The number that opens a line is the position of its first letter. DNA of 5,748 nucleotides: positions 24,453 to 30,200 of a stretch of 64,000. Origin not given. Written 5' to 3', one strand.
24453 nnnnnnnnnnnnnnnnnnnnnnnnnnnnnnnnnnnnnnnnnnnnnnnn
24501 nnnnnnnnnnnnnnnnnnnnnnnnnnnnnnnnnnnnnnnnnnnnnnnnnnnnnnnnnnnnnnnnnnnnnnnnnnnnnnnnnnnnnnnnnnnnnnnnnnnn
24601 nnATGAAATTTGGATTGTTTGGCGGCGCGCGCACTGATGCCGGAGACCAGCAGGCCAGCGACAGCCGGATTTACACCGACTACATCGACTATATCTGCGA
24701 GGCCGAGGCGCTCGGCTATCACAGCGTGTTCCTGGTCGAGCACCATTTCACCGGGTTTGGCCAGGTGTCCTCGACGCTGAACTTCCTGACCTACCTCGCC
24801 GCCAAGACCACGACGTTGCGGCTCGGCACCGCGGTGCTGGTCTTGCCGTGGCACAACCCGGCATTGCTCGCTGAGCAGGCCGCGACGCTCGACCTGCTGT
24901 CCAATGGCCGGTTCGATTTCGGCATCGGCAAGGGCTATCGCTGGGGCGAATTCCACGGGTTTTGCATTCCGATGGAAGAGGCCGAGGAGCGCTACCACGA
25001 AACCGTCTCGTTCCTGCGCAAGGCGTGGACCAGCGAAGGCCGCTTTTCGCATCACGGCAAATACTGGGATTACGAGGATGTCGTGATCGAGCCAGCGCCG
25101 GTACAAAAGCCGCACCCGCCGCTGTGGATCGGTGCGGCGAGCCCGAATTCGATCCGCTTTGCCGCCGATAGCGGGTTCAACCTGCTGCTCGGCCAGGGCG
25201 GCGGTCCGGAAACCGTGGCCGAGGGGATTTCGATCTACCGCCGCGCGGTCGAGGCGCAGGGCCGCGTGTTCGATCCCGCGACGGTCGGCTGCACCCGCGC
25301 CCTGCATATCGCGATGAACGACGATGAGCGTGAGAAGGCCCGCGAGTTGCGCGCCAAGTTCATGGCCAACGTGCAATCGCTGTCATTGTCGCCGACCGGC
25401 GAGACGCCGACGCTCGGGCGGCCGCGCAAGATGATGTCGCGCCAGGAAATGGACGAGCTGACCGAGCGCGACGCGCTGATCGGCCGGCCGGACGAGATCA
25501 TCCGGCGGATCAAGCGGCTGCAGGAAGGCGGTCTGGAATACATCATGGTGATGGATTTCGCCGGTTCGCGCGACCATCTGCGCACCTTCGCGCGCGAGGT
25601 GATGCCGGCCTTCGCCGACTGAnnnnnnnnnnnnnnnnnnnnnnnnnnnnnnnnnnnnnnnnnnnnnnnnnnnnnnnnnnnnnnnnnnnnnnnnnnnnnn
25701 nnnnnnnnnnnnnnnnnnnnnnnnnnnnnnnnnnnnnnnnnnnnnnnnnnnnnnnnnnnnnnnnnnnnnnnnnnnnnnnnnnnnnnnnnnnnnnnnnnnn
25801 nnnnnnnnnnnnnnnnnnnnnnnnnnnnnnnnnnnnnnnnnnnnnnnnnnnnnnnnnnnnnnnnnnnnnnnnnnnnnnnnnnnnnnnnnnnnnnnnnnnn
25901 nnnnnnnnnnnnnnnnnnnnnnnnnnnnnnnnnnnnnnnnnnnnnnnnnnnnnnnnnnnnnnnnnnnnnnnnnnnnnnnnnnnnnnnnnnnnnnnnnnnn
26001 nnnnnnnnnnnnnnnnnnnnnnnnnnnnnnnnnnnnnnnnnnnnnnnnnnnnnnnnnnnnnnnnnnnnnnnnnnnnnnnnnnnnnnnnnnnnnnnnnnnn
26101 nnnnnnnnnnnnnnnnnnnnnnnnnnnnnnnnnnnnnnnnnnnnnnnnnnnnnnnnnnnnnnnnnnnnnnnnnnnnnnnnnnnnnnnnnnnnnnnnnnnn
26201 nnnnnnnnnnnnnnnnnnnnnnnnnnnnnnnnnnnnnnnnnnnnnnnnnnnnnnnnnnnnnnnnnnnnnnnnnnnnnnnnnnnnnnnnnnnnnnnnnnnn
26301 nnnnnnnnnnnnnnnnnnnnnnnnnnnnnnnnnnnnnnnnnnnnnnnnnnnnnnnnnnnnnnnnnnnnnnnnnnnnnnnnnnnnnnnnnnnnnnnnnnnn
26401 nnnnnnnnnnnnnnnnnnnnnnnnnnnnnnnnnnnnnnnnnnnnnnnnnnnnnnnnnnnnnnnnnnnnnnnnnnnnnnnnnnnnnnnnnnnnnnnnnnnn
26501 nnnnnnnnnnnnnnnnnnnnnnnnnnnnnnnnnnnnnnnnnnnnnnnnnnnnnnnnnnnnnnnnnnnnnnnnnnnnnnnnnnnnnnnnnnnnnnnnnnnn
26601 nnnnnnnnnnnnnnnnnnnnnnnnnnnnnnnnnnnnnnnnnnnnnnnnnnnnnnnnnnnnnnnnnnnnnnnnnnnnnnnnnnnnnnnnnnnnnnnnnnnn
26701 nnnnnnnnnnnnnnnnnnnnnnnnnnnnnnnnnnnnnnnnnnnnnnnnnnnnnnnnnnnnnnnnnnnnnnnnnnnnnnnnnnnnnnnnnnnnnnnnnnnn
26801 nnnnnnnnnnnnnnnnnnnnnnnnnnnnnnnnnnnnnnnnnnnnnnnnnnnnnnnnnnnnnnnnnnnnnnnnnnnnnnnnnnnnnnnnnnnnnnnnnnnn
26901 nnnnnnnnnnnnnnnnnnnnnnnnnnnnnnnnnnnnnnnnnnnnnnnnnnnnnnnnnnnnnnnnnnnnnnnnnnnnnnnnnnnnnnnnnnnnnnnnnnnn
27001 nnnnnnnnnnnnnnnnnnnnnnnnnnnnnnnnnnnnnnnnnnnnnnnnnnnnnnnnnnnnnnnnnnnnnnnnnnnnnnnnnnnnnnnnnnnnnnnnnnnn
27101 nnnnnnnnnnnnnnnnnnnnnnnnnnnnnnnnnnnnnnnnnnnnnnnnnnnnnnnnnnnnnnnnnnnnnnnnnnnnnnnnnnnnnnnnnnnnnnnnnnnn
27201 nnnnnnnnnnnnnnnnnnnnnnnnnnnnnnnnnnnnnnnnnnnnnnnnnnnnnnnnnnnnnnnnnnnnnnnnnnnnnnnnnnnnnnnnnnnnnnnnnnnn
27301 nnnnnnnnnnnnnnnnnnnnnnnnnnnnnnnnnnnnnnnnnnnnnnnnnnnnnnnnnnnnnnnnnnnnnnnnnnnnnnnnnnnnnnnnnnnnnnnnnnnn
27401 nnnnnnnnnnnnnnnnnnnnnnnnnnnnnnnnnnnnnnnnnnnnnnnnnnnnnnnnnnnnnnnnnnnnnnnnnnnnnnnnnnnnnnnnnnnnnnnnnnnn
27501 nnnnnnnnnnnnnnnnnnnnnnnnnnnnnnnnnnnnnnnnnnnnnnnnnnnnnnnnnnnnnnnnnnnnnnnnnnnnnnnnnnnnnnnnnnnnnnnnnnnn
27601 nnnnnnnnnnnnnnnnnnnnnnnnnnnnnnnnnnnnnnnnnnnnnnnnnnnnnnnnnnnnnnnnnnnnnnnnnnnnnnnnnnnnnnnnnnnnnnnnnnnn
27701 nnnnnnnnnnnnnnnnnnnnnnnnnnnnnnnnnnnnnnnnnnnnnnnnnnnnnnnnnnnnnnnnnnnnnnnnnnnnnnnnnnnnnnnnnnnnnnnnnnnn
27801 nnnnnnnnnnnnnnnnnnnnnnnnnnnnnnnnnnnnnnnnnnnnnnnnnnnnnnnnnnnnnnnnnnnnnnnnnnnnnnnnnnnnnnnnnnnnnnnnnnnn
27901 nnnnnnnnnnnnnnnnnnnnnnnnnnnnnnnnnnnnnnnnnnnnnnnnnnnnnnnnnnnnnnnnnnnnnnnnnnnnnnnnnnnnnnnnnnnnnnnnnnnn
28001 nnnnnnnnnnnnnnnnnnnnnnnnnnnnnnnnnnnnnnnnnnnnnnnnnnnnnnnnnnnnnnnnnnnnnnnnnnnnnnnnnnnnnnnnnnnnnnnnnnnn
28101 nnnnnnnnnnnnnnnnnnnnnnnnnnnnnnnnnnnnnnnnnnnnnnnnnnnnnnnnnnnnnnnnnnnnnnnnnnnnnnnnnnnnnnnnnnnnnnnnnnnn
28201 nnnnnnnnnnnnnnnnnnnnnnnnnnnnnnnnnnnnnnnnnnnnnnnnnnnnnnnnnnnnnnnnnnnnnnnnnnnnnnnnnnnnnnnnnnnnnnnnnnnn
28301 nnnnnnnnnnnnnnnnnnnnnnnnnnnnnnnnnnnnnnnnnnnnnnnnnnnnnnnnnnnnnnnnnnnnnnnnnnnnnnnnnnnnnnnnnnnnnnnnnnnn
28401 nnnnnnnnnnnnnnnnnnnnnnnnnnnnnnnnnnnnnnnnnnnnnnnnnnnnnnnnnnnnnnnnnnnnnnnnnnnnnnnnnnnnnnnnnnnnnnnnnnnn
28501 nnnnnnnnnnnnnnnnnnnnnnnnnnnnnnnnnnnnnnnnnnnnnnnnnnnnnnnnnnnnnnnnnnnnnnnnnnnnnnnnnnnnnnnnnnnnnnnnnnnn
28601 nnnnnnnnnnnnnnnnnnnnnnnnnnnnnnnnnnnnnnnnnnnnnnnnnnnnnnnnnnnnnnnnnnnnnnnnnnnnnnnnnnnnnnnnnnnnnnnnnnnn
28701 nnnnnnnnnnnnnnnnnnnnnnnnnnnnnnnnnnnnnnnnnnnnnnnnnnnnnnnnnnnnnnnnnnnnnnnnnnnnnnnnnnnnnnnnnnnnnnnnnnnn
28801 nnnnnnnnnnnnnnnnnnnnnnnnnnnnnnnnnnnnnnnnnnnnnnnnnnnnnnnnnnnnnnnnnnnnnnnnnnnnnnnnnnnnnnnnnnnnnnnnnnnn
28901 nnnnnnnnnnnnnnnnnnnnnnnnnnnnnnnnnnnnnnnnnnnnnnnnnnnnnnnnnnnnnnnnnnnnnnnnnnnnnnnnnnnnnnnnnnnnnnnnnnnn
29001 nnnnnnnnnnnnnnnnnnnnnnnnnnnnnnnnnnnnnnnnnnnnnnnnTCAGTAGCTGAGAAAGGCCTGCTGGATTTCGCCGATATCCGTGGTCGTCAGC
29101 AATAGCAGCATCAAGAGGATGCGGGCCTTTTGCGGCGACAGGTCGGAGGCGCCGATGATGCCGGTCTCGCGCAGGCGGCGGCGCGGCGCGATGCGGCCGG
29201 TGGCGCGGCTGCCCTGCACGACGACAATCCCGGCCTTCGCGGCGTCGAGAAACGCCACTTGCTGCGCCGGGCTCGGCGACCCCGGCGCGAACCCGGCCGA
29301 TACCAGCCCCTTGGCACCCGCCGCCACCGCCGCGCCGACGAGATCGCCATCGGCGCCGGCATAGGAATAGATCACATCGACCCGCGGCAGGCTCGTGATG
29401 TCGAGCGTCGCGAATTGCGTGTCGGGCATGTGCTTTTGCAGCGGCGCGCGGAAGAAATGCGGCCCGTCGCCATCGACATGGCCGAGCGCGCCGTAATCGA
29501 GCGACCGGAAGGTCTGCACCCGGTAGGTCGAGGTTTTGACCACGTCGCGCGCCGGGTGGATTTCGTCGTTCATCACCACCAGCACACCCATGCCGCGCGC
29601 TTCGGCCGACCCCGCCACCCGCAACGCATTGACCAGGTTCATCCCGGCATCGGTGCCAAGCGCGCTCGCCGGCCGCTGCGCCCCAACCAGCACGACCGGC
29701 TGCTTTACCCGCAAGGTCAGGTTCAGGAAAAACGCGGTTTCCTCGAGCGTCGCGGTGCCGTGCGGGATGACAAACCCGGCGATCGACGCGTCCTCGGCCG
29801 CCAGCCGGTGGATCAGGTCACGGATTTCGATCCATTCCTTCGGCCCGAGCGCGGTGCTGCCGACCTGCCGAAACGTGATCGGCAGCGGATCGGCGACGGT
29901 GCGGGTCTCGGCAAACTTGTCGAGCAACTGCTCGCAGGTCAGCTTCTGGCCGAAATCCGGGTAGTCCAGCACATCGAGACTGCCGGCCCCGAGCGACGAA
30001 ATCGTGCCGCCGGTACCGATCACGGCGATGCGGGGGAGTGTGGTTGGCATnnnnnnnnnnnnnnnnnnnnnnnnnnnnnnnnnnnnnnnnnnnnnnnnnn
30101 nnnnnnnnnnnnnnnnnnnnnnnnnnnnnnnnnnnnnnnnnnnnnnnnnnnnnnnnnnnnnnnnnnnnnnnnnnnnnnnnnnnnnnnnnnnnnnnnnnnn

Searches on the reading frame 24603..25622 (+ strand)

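Call 36: search_protein_families(library=pfam, proteins=[window:24603-25622:+], max_evalue=0.00001)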
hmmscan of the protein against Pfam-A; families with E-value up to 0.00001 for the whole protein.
window:24603-25622:+ (339 aa): 1 family
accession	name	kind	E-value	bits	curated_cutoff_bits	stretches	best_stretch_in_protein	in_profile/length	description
PF00296.26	Bac_luciferase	-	1.3e-65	222.3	27.9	1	1-311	1-312/314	Luciferase-like monooxygenase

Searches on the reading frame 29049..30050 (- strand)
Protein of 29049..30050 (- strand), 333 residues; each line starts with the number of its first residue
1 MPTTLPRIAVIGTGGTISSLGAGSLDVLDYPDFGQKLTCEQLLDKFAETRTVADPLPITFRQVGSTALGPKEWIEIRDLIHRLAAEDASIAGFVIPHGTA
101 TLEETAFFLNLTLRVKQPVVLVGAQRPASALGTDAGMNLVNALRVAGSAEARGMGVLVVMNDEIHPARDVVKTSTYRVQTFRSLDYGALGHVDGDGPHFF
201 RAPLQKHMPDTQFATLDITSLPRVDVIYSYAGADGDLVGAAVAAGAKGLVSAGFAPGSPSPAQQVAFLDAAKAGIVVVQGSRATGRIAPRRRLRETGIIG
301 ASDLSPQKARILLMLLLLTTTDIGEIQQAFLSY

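Call 36: search_protein_families(library=pfam, proteins=[window:29049-30050:-], max_evalue=0.00001)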
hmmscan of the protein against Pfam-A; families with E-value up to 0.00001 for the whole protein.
window:29049-30050:- (333 aa): 2 families
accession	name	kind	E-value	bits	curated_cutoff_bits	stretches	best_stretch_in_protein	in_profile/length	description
PF00710.25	Asparaginase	-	1.2e-52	178.7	22.5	1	7-203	1-191/193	Asparaginase, N-terminal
PF17763.6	Asparaginase_C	-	6.6e-27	94.2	34.6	1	223-330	1-114/114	Glutaminase/Asparaginase C-terminal domain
